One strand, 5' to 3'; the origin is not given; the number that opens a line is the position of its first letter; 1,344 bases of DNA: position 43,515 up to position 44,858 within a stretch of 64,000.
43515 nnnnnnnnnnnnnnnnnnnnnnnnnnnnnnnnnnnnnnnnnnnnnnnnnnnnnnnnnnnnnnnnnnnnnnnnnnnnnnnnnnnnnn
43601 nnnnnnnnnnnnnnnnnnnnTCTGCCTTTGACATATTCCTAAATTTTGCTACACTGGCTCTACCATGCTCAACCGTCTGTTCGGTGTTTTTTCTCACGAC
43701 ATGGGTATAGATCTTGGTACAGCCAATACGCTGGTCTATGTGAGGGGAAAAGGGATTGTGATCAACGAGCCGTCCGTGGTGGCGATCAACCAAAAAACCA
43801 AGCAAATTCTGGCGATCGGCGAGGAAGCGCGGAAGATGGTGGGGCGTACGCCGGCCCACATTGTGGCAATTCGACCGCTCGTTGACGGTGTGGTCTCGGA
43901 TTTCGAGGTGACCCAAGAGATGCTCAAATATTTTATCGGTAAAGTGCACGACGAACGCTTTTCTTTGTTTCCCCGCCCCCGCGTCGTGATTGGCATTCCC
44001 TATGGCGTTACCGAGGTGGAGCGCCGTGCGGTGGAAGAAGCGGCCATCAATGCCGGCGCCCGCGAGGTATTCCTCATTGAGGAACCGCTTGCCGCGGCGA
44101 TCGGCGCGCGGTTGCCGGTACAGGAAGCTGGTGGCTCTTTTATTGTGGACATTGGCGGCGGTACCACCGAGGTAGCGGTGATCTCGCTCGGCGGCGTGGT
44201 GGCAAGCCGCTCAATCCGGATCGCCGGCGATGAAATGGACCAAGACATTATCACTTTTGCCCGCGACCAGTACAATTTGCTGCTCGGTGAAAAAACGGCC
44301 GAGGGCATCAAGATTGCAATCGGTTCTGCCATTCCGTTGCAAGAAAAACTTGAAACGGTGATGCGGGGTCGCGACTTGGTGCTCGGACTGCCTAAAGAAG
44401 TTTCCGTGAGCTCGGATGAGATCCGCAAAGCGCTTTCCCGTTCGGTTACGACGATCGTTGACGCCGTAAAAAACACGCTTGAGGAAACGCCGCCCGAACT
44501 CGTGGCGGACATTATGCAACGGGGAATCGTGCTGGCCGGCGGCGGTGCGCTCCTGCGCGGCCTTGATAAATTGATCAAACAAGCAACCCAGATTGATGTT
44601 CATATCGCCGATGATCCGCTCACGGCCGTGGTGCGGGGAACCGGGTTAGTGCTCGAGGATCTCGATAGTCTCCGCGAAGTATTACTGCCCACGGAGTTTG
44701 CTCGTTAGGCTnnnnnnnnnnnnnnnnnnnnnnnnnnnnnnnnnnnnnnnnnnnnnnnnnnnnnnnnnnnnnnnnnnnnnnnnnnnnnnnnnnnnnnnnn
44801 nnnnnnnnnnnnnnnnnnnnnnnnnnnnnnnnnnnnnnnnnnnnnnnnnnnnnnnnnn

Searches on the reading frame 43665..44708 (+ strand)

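Call 48: search_protein_families(library=pfam, proteins=[window:43665-44708:+], max_evalue=0.0001)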
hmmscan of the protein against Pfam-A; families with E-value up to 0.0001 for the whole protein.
window:43665-44708:+ (347 aa): 6 families
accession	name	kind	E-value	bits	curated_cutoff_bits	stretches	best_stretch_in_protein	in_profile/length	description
PF06723.19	MreB_Mbl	-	2.5e-146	487.1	27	1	11-336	2-325/327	MreB/Mbl protein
PF14450.12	FtsA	-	7.6e-13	49.4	31.8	1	160-317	2-112/127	Cell division protein FtsA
PF00012.26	HSP70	-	7.2e-09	34.8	20.6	1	107-204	136-239/599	Hsp70 protein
PF00022.25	Actin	-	5.3e-08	32.3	27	0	36-198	31-186/410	Actin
PF11104.14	PilM_2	-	6.1e-07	29.1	27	0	288-316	278-306/340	Type IV pilus assembly protein PilM;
PF25216.1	Volactin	-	6.4e-05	23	35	0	40-326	50-317/321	Volactin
